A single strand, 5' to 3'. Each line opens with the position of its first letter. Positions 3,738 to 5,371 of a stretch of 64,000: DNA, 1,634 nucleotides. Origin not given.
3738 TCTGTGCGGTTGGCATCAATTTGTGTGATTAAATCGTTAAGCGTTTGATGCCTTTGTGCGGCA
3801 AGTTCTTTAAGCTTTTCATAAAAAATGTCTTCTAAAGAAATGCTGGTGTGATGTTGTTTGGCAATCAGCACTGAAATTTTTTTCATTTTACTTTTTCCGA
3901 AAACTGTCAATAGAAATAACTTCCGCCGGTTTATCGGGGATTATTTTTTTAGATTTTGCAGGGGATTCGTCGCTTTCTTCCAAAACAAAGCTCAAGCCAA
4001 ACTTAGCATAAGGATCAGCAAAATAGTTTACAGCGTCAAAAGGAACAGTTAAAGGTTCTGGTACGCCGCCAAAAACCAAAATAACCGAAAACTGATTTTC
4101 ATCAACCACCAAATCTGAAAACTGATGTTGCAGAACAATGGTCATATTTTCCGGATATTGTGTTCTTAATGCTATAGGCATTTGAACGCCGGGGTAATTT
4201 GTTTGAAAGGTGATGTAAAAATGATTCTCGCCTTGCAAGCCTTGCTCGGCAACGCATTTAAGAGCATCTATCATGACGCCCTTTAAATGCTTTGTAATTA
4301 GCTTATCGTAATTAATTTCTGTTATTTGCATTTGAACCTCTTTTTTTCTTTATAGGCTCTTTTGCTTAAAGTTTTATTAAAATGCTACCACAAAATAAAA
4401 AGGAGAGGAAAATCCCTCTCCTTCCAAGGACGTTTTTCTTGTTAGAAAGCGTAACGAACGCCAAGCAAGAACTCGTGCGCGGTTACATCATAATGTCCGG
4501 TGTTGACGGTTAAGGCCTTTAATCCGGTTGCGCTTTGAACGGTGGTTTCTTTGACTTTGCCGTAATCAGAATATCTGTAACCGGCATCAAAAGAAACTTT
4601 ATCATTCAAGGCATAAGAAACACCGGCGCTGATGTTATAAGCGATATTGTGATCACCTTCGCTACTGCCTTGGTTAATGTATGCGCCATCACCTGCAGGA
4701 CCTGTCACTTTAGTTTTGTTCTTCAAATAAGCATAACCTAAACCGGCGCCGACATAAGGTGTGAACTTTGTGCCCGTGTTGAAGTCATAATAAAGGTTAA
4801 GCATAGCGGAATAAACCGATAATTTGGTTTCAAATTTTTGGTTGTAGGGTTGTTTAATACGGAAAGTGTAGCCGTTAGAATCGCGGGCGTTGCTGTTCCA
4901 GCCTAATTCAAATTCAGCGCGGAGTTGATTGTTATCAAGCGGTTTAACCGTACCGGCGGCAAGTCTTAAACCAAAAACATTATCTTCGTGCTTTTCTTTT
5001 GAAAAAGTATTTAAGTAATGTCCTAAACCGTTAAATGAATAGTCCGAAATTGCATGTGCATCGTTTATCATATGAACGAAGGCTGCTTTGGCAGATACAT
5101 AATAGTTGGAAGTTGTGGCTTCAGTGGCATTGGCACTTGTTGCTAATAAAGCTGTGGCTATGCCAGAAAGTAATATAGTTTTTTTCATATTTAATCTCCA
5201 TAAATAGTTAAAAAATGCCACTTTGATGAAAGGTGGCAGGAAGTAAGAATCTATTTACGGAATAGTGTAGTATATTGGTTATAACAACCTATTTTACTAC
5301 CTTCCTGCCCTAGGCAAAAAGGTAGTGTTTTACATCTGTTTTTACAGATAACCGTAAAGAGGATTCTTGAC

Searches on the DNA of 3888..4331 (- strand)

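Call 15: search_rna_families(sources=[L001, L006, L007], threshold=gathering)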
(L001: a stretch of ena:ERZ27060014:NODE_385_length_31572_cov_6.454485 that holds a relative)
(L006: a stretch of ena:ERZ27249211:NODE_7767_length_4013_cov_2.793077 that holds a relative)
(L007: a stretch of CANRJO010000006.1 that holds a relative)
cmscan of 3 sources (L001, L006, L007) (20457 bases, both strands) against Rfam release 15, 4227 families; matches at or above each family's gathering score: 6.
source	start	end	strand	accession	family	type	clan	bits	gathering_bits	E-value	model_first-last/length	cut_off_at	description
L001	2354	2886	+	RF01849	alpha_tmRNA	Gene;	CL00001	206.4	50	9.5e-59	1-355/355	no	Alphaproteobacteria transfer-messenger RNA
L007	3295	3936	-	RF01849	alpha_tmRNA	Gene;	CL00001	199.4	50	1.2e-56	1-355/355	no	Alphaproteobacteria transfer-messenger RNA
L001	2410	2798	+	RF04321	tmRNA_permuted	Gene;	-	137.1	47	2.9e-27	1-213/213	no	permuted transfer-messenger RNA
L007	3381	3879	-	RF04321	tmRNA_permuted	Gene;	-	125.3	47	1.4e-24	1-213/213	no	permuted transfer-messenger RNA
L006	1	345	+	RF01849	alpha_tmRNA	Gene;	CL00001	102.6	50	2.2e-27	115-355/355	5'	Alphaproteobacteria transfer-messenger RNA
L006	1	257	+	RF04321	tmRNA_permuted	Gene;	-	63.2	47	2.4e-10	61-213/213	5'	permuted transfer-messenger RNA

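Call 30: search_rna_families(sources=[L008, L009, L010, L011, L012, L013, L014, L015], threshold=gathering)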
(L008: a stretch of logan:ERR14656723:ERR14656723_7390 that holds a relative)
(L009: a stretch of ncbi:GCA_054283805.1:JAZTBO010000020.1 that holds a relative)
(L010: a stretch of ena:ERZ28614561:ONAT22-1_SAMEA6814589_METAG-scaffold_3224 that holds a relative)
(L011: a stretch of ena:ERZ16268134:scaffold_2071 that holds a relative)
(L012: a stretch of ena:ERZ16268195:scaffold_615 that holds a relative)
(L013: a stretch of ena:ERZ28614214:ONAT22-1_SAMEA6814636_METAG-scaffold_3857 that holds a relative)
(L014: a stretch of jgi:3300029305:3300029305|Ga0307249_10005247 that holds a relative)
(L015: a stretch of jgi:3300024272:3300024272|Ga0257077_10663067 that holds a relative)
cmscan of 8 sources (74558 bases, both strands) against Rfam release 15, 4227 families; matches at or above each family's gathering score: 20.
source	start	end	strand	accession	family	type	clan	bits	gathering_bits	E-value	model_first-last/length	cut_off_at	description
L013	4431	4927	+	RF01849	alpha_tmRNA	Gene;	CL00001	218.8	50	6e-62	1-355/355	no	Alphaproteobacteria transfer-messenger RNA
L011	4359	4927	+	RF01849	alpha_tmRNA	Gene;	CL00001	213.2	50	3e-60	1-355/355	no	Alphaproteobacteria transfer-messenger RNA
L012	4358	4927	+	RF01849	alpha_tmRNA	Gene;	CL00001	213.2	50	2.9e-60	1-355/355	no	Alphaproteobacteria transfer-messenger RNA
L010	4358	4927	+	RF01849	alpha_tmRNA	Gene;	CL00001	210.6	50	1.8e-59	1-355/355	no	Alphaproteobacteria transfer-messenger RNA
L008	4421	4925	+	RF01849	alpha_tmRNA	Gene;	CL00001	208.3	50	9.1e-59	1-355/355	no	Alphaproteobacteria transfer-messenger RNA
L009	4280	4915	+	RF01849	alpha_tmRNA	Gene;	CL00001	195.4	50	7.3e-55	1-355/355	no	Alphaproteobacteria transfer-messenger RNA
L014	4390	4969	+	RF01849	alpha_tmRNA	Gene;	CL00001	195.3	50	7.6e-55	1-355/355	no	Alphaproteobacteria transfer-messenger RNA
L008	4478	4839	+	RF04321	tmRNA_permuted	Gene;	-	139.1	47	3.6e-27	1-213/213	no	permuted transfer-messenger RNA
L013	4487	4839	+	RF04321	tmRNA_permuted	Gene;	-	138.9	47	4.1e-27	1-213/213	no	permuted transfer-messenger RNA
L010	4414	4839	+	RF04321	tmRNA_permuted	Gene;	-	136.9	47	1.2e-26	1-213/213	no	permuted transfer-messenger RNA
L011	4415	4839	+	RF04321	tmRNA_permuted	Gene;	-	136.4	47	1.5e-26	1-213/213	no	permuted transfer-messenger RNA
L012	4414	4839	+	RF04321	tmRNA_permuted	Gene;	-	136.3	47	1.6e-26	1-213/213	no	permuted transfer-messenger RNA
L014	4446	4881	+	RF04321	tmRNA_permuted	Gene;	-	120.2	47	7.7e-23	1-213/213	no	permuted transfer-messenger RNA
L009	4336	4827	+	RF04321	tmRNA_permuted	Gene;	-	115.3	47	1e-21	1-213/213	no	permuted transfer-messenger RNA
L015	1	273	+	RF01849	alpha_tmRNA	Gene;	CL00001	106.9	50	4e-28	118-355/355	5'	Alphaproteobacteria transfer-messenger RNA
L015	1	185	+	RF04321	tmRNA_permuted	Gene;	-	69.8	47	2.6e-11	62-213/213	5'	permuted transfer-messenger RNA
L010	2844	2916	-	RF00005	tRNA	Gene; tRNA;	CL00001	64.9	29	9.2e-12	1-71/71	no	tRNA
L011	2846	2918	-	RF00005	tRNA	Gene; tRNA;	CL00001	64.9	29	9.2e-12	1-71/71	no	tRNA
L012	2844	2916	-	RF00005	tRNA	Gene; tRNA;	CL00001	64.9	29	9.2e-12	1-71/71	no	tRNA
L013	2917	2989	-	RF00005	tRNA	Gene; tRNA;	CL00001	64.9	29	9.2e-12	1-71/71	no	tRNA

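Call 47: search_rna_families(sources=[L016, L017, L018, L019, L020, L021], threshold=gathering)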
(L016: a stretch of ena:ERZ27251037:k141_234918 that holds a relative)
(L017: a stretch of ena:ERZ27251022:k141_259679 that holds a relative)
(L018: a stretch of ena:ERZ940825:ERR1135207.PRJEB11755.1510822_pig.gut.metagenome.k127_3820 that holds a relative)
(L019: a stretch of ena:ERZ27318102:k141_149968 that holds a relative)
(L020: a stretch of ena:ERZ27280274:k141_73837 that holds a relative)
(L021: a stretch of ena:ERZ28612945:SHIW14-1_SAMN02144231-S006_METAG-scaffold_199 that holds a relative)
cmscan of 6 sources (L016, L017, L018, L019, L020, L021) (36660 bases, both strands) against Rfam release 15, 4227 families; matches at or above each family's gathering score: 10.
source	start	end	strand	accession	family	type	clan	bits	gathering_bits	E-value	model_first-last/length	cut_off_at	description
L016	2463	2968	+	RF01849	alpha_tmRNA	Gene;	CL00001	223.1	50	1.5e-63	1-355/355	no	Alphaproteobacteria transfer-messenger RNA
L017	321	826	+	RF01849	alpha_tmRNA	Gene;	CL00001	223.1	50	1.5e-63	1-355/355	no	Alphaproteobacteria transfer-messenger RNA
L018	2647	2981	+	RF01849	alpha_tmRNA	Gene;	CL00001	216.1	50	1.9e-61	1-355/355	no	Alphaproteobacteria transfer-messenger RNA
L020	2647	2981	+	RF01849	alpha_tmRNA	Gene;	CL00001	215.2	50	3.6e-61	1-355/355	no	Alphaproteobacteria transfer-messenger RNA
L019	2647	2981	+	RF01849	alpha_tmRNA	Gene;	CL00001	212.6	50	2.2e-60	1-355/355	no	Alphaproteobacteria transfer-messenger RNA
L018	2703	2896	+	RF04321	tmRNA_permuted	Gene;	-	144.5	47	1.1e-28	1-213/213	no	permuted transfer-messenger RNA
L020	2703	2896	+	RF04321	tmRNA_permuted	Gene;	-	144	47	1.4e-28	1-213/213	no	permuted transfer-messenger RNA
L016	2519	2884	+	RF04321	tmRNA_permuted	Gene;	-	143.9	47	1.4e-28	1-213/213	no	permuted transfer-messenger RNA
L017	377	742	+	RF04321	tmRNA_permuted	Gene;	-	143.9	47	1.4e-28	1-213/213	no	permuted transfer-messenger RNA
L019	2703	2896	+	RF04321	tmRNA_permuted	Gene;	-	143.7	47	1.6e-28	1-213/213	no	permuted transfer-messenger RNA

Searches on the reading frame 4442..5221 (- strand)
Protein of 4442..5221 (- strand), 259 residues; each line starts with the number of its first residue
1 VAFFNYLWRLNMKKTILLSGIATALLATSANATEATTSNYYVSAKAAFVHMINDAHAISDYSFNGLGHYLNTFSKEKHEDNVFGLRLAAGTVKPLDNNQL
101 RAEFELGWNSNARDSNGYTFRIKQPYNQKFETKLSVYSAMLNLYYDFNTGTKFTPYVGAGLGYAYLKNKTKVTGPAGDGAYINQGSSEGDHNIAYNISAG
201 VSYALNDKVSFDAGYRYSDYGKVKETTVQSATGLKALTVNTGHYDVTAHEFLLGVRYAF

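Call 10: search_protein_families(library=pfam, proteins=[window:4442-5221:-])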
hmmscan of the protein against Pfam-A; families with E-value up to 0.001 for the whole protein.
window:4442-5221:- (259 aa): 5 families
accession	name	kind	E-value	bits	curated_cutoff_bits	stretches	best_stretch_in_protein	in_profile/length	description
PF13505.12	OMP_b-brl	-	7.1e-18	65.8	28.7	1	22-259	3-175/175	Outer membrane protein beta-barrel domain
PF02462.21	Opacity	-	5.6e-13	49.5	21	1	127-231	23-116/126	Opacity family porin protein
PF01617.23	Surface_Ag_2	-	8.3e-08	32.4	22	1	133-259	132-247/247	Surface antigen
PF03797.25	Autotransporter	-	9.5e-06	26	26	1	36-215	77-254/255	Autotransporter beta-domain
PF03922.20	OmpW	-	0.00091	19.6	24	0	140-219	88-162/195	OmpW family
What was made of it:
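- Checked: The OMP beta-barrel gene is 4442-5188 (-), and the autotransporter starts at 6218/6221 (+) (Pfam, call 10).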

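Call 89: find_homologous_proteins(query=window:4442-5188:-, max_evalue=1e-30)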
Query window:4442-5188:- (248 aa): 36 proteins with E <= 1e-30 among 1636 candidates.
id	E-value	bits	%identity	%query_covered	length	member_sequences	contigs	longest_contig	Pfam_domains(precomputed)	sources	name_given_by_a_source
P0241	3.0e-149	513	95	100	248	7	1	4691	PF01617.25,PF13505.13,PF02462.21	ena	-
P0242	2.8e-132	458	87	100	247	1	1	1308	PF01617.25,PF13505.13,PF03797.26,PF02462.21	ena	-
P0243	7.9e-108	378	69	100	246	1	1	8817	PF13505.13,PF03797.26,PF02462.21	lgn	-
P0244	1.0e-93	331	65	100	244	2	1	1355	PF01617.25,PF13505.13,PF03797.26,PF02462.21,PF03922.21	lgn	-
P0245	4.1e-91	323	64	100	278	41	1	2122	PF01617.25,PF13505.13,PF02462.21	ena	-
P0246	8.0e-91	322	64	100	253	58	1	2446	PF01617.25,PF13505.13,PF02462.21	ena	-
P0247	1.1e-90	321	63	100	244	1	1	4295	PF01617.25,PF13505.13,PF02462.21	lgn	-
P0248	4.0e-88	313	61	100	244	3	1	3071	PF01617.25,PF13505.13,PF02462.21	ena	-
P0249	7.6e-87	309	60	100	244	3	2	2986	PF01617.25,PF13505.13,PF02462.21,PF03922.21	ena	-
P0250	1.7e-85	304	60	100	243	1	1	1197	PF01617.25,PF13505.13,PF02462.21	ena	-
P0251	1.7e-84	301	59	100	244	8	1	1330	PF01617.25,PF13505.13,PF02462.21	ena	-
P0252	5.6e-84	300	61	89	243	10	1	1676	PF01617.25,PF13505.13,PF02462.21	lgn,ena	-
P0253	3.4e-83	297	59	100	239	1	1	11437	PF01617.25,PF13505.13,PF02462.21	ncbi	-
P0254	6.7e-83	296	61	89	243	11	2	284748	PF01617.25,PF13505.13,PF02462.21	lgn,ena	-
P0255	9.6e-83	296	59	100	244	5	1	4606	PF01617.25,PF13505.13,PF02462.21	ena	-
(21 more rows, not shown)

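Call 90: find_encoding_contigs(protein=P0243, flank=4000, max_places=2)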
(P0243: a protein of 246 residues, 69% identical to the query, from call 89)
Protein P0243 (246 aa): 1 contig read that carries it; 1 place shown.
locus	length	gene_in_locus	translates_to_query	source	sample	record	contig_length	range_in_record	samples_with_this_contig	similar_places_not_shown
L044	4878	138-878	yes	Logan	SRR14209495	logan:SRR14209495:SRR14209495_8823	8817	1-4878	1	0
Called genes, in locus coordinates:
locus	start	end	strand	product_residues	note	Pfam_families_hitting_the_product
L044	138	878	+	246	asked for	PF13505:OMP_b-brl, PF03797:Autotransporter (faint), PF02462:Opacity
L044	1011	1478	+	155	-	PF04386:SspB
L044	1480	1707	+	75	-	PF13467:RHH_4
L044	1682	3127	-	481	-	PF02386:TrkH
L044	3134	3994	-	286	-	-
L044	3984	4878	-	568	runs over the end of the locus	PF00133:tRNA-synt_1, PF09334:tRNA-synt_1g, PF08264:Anticodon_1 (weak), PF19303:Anticodon_3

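Call 91: find_encoding_contigs(protein=P0254, flank=3000, max_places=2)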
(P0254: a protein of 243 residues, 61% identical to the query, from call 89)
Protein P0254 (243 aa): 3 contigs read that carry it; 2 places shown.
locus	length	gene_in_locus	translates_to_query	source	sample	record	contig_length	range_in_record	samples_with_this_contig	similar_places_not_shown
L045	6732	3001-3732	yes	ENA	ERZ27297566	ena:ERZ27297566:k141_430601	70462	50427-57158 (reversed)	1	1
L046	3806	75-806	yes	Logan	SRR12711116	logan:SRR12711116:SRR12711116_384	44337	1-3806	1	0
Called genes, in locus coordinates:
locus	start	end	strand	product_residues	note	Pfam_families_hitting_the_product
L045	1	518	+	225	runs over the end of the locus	PF00406:ADK, PF13207:AAA_17, PF05191:ADK_lid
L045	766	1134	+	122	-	PF00416:Ribosomal_S13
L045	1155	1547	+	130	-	PF00411:Ribosomal_S11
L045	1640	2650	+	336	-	PF01193:RNA_pol_L, PF01000:RNA_pol_A_bac, PF03118:RNA_pol_A_CTD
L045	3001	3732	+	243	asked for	PF13505:OMP_b-brl, PF02462:Opacity, PF01617:Surface_Ag_2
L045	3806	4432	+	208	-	PF01196:Ribosomal_L17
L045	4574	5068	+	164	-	-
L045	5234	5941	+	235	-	PF01177:Asp_Glu_race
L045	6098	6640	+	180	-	-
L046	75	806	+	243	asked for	PF13505:OMP_b-brl, PF02462:Opacity, PF01617:Surface_Ag_2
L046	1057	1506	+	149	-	PF01196:Ribosomal_L17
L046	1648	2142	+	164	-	-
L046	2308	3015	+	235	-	PF01177:Asp_Glu_race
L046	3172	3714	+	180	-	-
